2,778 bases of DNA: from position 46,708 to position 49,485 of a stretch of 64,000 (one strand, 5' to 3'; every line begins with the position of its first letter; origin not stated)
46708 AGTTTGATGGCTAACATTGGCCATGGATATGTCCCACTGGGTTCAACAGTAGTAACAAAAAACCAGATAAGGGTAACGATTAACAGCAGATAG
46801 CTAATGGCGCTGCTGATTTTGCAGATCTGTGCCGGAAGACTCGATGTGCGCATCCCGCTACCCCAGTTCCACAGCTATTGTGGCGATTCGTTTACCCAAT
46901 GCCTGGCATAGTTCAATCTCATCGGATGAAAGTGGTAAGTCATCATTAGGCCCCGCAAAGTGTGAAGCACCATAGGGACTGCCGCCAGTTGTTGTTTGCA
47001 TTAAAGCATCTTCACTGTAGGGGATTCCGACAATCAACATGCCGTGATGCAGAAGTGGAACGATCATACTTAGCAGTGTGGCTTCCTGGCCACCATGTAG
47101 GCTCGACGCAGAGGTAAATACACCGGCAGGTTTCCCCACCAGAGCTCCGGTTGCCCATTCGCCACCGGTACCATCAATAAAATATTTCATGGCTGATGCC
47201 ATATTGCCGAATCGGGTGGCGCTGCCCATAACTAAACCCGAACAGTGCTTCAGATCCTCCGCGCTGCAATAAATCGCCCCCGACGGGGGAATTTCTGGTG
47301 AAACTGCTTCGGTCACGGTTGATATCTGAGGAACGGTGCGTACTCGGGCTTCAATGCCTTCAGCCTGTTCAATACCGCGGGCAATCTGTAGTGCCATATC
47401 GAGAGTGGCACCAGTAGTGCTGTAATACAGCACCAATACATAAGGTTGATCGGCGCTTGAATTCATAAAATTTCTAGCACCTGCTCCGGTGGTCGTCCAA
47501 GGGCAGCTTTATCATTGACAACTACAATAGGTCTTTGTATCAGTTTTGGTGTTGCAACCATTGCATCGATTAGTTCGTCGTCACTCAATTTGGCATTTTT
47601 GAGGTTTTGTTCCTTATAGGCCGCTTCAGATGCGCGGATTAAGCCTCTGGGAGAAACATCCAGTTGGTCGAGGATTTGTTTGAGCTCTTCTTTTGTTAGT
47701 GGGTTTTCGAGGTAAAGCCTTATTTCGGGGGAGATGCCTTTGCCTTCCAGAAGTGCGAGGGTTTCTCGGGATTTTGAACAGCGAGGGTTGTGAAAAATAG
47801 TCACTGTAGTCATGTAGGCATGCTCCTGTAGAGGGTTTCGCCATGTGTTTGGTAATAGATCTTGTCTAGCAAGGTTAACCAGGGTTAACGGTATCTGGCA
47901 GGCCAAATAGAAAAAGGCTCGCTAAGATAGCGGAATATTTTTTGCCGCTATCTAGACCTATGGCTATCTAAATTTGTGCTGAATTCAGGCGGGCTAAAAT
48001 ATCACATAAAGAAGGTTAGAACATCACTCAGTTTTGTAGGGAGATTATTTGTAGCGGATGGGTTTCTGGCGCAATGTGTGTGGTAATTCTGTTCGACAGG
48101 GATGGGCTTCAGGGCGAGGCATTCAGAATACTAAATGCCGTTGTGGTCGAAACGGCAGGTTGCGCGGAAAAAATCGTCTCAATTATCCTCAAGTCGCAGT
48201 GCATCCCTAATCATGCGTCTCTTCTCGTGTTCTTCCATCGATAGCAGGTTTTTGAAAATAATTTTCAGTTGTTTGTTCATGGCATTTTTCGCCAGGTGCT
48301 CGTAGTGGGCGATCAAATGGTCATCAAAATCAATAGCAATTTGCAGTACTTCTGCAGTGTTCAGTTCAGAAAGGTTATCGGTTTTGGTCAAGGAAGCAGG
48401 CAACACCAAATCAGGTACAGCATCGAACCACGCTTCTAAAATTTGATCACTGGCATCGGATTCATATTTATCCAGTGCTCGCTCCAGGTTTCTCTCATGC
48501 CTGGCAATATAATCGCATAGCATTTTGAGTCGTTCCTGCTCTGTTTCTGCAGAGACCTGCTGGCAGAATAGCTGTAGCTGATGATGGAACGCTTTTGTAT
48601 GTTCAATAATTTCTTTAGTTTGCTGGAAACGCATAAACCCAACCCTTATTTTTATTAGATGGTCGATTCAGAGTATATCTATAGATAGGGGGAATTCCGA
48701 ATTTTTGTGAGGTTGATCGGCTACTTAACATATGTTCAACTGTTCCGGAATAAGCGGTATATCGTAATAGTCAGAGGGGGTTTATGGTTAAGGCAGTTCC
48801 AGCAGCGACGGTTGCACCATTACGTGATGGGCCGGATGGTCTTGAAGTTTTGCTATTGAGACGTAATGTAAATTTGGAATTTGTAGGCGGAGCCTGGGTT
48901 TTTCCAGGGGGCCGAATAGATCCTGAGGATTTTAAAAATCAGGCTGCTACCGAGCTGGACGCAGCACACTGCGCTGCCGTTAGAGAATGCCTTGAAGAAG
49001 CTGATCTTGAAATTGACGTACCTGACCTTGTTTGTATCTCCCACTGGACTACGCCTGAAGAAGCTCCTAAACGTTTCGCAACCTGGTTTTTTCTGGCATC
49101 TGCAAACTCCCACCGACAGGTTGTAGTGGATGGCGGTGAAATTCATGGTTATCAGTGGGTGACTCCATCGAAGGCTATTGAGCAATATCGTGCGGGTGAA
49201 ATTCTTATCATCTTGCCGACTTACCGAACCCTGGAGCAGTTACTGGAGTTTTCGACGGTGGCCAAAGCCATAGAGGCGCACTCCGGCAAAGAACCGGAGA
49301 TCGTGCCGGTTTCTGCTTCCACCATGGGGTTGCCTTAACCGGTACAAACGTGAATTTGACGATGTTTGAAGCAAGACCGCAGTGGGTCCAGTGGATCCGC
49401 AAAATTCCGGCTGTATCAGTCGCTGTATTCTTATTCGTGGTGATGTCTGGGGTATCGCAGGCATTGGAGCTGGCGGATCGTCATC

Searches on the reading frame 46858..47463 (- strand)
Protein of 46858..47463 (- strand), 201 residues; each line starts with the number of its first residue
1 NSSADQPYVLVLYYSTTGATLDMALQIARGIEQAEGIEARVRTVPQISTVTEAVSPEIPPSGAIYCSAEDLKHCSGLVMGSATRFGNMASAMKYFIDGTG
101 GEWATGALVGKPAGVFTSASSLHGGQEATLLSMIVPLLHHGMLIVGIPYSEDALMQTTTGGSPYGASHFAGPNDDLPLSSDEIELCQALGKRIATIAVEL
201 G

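Call 20: search_protein_families(library=pfam, proteins=[window:46858-47463:-], max_evalue=0.001)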
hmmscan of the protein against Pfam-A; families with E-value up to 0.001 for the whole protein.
window:46858-47463:- (201 aa): 2 families
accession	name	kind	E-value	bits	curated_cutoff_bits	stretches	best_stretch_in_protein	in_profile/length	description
PF03358.20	FMN_red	-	3.5e-09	36.8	24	1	9-146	3-141/152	NADPH-dependent FMN reductase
PF00258.30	Flavodoxin_1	-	4.6e-07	30.5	25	1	11-131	1-133/143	Flavodoxin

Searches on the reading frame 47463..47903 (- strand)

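Call 20: search_protein_families(library=pfam, proteins=[window:47463-47903:-], max_evalue=0.001)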
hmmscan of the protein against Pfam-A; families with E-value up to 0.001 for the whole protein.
window:47463-47903:- (146 aa): 2 families
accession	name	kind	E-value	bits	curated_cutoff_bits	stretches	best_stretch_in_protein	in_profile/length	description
PF03960.21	ArsC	-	1.5e-21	77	24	1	37-145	1-79/79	ArsC family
PF00462.30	Glutaredoxin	-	0.0001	22.9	22.9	1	34-80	1-47/60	Glutaredoxin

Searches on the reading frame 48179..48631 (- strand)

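Call 20: search_protein_families(library=pfam, proteins=[window:48179-48631:-], max_evalue=0.001)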
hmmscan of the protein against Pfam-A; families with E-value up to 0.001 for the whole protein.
window:48179-48631:- (150 aa): 1 family
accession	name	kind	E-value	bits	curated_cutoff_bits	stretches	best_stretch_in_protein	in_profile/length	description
PF02915.23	Rubrerythrin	-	0.00026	21.8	22.8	1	43-135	43-128/137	Rubrerythrin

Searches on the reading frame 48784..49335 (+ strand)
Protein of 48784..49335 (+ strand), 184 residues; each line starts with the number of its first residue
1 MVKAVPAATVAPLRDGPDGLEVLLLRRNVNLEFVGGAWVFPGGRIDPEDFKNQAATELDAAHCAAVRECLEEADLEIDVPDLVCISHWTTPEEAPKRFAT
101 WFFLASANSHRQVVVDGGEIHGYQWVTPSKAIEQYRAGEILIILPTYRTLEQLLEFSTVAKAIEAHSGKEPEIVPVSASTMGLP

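Call 20: search_protein_families(library=pfam, proteins=[window:48784-49335:+], max_evalue=0.001)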
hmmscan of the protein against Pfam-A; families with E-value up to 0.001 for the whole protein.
window:48784-49335:+ (184 aa): 1 family
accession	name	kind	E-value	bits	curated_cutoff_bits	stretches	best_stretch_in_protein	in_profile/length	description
PF00293.34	NUDIX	-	3.5e-12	46.9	21.1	1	6-132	4-120/134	NUDIX domain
